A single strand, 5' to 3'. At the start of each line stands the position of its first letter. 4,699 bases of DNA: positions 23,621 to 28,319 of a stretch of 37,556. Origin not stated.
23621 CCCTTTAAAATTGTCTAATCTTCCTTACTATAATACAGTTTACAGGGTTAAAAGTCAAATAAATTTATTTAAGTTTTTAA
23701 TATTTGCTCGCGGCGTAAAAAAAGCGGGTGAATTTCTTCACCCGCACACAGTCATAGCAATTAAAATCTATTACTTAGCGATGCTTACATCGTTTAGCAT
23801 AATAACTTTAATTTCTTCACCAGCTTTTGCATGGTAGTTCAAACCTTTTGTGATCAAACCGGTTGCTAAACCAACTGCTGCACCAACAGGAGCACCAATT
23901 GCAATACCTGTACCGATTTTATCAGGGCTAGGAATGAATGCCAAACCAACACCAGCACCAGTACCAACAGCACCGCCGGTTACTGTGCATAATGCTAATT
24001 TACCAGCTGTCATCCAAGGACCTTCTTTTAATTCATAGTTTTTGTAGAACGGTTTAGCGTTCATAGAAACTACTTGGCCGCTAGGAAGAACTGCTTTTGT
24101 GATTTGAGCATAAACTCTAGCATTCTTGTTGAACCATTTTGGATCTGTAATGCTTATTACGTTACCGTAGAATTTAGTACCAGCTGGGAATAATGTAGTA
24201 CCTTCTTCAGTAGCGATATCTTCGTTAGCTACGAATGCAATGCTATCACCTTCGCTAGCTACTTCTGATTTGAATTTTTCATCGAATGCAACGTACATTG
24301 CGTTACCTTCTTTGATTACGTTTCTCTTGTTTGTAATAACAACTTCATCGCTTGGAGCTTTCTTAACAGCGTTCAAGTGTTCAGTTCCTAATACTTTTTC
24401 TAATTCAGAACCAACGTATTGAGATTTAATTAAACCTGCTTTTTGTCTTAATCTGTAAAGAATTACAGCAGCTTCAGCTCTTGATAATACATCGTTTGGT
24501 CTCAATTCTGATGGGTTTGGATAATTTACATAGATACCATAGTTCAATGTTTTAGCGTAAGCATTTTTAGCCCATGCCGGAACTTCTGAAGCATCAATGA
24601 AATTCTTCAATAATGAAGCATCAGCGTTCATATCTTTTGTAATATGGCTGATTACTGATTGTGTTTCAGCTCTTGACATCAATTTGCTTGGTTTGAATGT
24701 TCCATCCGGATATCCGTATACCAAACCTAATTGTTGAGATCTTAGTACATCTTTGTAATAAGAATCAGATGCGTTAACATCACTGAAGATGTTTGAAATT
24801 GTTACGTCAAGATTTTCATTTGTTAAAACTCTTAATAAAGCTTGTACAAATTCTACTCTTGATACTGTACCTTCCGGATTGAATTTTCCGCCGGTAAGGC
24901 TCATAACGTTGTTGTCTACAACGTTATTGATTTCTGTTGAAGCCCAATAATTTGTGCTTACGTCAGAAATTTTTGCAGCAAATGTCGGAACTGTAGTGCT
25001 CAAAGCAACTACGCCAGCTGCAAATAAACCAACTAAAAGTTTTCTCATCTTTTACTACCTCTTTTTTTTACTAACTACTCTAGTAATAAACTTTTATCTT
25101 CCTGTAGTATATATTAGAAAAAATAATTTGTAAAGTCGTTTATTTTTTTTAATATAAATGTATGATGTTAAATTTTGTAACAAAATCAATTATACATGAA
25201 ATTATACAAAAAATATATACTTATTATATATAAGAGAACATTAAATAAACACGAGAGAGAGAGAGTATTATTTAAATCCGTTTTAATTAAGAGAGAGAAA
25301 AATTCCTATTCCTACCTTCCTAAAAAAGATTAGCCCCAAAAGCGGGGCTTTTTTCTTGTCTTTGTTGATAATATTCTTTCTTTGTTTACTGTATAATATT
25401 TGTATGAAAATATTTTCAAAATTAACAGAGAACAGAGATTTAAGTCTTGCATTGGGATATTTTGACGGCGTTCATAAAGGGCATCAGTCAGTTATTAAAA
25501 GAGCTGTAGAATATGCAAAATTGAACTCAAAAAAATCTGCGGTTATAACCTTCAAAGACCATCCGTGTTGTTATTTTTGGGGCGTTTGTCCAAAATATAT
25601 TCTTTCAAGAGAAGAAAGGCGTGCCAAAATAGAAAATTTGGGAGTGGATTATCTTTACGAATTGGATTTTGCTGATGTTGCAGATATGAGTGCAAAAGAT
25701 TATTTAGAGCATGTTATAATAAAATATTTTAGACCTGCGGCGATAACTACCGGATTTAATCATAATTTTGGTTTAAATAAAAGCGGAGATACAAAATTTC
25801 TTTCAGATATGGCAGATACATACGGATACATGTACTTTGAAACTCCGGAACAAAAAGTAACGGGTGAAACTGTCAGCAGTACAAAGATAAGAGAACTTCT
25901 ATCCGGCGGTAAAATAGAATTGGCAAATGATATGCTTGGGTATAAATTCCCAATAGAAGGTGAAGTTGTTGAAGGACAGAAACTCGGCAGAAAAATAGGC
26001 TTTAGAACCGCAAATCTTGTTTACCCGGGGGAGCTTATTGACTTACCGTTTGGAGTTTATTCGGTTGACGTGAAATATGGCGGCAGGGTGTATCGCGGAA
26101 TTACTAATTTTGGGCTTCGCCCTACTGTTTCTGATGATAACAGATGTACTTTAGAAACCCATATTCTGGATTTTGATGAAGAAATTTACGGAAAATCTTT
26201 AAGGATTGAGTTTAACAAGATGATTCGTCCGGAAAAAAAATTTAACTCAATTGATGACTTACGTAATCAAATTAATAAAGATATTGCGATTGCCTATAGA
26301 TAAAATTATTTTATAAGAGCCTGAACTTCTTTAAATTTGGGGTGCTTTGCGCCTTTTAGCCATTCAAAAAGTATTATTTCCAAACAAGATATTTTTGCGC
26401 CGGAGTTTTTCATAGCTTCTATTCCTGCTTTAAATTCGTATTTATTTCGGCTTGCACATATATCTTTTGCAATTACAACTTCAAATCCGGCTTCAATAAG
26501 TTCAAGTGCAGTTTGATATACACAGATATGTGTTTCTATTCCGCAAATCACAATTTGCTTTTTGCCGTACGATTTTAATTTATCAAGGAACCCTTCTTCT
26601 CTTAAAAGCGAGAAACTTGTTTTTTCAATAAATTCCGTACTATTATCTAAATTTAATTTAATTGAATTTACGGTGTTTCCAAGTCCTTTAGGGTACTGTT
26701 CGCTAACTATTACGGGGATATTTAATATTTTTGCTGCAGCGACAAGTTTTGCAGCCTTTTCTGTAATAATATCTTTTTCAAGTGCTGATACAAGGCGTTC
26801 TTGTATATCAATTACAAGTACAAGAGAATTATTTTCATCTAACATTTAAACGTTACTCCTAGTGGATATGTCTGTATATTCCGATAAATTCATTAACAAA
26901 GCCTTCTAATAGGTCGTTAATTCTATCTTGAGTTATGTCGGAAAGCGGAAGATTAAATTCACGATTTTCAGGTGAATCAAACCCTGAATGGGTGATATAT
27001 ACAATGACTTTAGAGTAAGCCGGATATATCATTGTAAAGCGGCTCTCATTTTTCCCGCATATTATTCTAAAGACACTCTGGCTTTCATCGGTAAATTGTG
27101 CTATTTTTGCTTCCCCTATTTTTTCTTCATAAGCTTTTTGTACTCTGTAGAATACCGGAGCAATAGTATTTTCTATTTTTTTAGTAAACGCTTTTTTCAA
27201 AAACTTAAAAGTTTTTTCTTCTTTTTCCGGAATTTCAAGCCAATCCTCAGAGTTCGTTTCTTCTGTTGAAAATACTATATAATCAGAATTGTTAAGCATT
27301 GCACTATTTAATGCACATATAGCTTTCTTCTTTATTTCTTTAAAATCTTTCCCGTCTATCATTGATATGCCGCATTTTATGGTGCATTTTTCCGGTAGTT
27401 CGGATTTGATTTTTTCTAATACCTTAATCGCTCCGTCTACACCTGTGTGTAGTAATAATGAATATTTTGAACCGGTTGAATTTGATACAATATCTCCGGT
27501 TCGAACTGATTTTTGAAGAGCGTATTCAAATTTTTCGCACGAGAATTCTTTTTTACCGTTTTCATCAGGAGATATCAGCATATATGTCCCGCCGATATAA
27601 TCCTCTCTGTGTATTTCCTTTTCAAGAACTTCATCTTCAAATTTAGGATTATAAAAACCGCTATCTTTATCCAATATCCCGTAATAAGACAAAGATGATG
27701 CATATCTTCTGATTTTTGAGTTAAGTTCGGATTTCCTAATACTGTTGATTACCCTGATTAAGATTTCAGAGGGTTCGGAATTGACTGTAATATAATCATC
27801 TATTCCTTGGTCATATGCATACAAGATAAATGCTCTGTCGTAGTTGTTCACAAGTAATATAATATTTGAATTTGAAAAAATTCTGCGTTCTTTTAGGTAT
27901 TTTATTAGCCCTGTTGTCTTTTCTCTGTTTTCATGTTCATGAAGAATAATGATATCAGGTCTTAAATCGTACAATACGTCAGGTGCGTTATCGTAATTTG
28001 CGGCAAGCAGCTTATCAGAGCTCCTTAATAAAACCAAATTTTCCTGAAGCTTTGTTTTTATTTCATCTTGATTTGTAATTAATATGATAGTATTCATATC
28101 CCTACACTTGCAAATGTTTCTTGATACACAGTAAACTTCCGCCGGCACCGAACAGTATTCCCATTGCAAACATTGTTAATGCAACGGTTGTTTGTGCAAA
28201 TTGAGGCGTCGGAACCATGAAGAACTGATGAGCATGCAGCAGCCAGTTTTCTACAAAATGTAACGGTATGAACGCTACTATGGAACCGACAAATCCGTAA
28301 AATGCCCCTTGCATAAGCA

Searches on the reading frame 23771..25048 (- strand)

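Call 12: search_protein_families(library=pfam, proteins=[window:23771-25048:-], max_evalue=0.01)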
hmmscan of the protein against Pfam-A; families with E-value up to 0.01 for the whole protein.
window:23771-25048:- (425 aa): 1 family
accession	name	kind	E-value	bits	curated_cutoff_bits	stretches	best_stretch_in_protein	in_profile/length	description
PF00395.25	SLH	-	2.4e-23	82.3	20.8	2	88-128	2-42/44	S-layer homology domain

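Call 33: search_protein_families(library=ncbifam, proteins=[window:23771-25048:-], max_evalue=0.01)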
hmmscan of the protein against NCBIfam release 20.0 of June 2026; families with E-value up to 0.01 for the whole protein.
window:23771-25048:- (425 aa): 1 family
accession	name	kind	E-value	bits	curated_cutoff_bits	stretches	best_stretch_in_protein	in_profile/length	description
NF033190.2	inl_like_NEAT_1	exception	2.9e-07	29.2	1275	1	26-171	581-722/754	NEAT domain-containing leucine-rich repeat protein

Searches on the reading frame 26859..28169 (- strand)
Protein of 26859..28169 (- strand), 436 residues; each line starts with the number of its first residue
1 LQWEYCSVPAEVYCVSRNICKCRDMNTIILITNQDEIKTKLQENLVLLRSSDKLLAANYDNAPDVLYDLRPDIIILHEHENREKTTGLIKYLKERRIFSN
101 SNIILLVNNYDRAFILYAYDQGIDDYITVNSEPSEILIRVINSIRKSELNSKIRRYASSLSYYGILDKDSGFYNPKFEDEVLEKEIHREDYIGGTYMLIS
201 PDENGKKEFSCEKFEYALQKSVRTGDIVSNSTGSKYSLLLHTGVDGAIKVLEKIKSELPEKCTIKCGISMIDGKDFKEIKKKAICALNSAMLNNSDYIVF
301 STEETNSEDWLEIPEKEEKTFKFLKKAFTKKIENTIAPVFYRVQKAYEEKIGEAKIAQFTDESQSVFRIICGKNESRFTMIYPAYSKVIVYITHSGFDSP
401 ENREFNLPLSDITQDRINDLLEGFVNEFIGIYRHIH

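Call 12: search_protein_families(library=pfam, proteins=[window:26859-28169:-], max_evalue=0.01)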
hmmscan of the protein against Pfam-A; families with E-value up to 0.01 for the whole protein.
window:26859-28169:- (436 aa): 0 families

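Call 33: search_protein_families(library=ncbifam, proteins=[window:26859-28169:-], max_evalue=0.01)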
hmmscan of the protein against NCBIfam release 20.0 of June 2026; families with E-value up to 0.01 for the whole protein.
window:26859-28169:- (436 aa): 8 families
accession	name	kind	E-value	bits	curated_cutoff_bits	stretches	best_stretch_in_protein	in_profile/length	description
NF007135.0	PRK09581.1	equivalog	1.3e-11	44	474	1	25-191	154-319/457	PleD family two-component system response regulator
TIGR02154.1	PhoB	equivalog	1e-06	28.2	296.2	1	28-148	4-124/226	phosphate regulon transcriptional regulator PhoB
NF047654.1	DiguCycDgcRLepto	equivalog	1.5e-06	27.4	500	1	26-188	2-157/295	diguanylate cyclase DgcR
NF007546.0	PRK10161.1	equivalog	0.00011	21.8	471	1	53-146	29-122/229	phosphate response regulator transcription factor PhoB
NF040689.1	MtrAB_MtrA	equivalog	0.00045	19.6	300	1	54-150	26-119/219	MtrAB system response regulator MtrA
NF007982.1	PRK10710.1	equivalog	0.0013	18.4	380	1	60-161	41-139/235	envelope stress response regulator BaeR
NF040534.1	resp_reg_YycF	equivalog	0.0035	16.6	340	0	33-149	8-120/231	response regulator YycF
NF008034.0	PRK10766.1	equivalog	0.0058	16.2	275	1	65-155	41-128/231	two-component system response regulator TorR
